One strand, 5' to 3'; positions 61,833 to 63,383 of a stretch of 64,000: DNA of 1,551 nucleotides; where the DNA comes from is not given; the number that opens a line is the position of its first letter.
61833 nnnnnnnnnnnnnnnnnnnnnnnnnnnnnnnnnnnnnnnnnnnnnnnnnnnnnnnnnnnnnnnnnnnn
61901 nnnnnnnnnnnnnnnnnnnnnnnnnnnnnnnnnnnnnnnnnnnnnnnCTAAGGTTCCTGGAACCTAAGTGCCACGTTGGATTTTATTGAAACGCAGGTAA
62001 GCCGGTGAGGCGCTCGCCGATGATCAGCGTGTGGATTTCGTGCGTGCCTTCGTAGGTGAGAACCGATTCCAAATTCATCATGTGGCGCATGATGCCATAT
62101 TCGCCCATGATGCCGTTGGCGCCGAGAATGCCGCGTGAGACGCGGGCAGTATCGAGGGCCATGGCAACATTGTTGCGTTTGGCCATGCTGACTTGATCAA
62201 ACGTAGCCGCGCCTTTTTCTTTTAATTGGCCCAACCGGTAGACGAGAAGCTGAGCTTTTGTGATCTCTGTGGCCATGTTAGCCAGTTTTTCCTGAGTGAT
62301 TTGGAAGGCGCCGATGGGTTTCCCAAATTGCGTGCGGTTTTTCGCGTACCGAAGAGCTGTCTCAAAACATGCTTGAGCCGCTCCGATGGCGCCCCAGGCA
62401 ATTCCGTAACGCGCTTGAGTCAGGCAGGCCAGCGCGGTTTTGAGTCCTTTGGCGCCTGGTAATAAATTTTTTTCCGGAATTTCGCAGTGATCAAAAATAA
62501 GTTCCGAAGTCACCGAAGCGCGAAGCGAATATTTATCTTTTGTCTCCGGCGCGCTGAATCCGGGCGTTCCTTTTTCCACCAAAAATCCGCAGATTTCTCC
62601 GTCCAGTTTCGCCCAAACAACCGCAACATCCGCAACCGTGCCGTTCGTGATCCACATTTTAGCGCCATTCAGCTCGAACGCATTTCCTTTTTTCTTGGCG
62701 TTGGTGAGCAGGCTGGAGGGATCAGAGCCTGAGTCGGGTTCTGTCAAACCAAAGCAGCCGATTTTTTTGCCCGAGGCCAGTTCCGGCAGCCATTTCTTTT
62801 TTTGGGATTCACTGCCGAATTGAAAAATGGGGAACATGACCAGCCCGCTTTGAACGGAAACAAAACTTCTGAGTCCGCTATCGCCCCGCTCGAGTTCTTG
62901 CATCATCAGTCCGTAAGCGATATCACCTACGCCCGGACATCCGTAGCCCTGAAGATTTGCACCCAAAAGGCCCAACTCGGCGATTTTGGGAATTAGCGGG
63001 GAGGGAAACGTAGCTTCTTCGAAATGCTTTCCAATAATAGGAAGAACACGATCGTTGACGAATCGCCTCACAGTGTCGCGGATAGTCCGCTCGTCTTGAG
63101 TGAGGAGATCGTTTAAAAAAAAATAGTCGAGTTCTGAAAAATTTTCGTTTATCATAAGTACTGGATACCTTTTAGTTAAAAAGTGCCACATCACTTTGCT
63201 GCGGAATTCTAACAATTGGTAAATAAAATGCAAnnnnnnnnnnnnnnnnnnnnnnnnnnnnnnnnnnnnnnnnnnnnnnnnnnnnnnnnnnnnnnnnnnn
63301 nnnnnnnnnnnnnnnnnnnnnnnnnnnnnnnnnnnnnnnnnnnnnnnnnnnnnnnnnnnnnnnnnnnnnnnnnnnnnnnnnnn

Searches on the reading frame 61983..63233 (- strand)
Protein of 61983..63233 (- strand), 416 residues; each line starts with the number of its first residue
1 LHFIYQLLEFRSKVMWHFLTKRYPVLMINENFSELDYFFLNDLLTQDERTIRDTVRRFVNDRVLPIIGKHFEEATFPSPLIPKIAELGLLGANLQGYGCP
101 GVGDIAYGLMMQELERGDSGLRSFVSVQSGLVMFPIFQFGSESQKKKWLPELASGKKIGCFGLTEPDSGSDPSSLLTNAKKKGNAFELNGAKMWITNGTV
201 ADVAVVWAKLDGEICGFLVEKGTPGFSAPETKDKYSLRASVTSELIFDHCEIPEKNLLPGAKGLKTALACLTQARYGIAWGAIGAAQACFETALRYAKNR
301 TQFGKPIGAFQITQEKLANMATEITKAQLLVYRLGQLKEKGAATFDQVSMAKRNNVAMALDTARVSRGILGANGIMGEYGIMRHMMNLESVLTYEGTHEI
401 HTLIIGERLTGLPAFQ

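Call 92: search_protein_families(library=pfam, proteins=[window:61983-63233:-], max_evalue=0.00001)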
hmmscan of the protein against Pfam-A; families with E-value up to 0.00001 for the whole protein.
window:61983-63233:- (416 aa): 4 families
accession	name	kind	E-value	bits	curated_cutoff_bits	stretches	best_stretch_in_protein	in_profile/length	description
PF00441.29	Acyl-CoA_dh_1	-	6.1e-35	121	22.4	1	262-409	2-149/150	Acyl-CoA dehydrogenase, C-terminal domain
PF02771.21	Acyl-CoA_dh_N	-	3.7e-32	111.5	22.9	1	45-156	1-113/113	Acyl-CoA dehydrogenase, N-terminal domain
PF02770.24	Acyl-CoA_dh_M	-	3.7e-22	78.8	33.3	1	160-250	1-97/97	Acyl-CoA dehydrogenase, middle domain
PF08028.16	Acyl-CoA_dh_2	-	6.8e-11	43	22.7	1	277-359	2-86/134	Acyl-CoA dehydrogenase, C-terminal domain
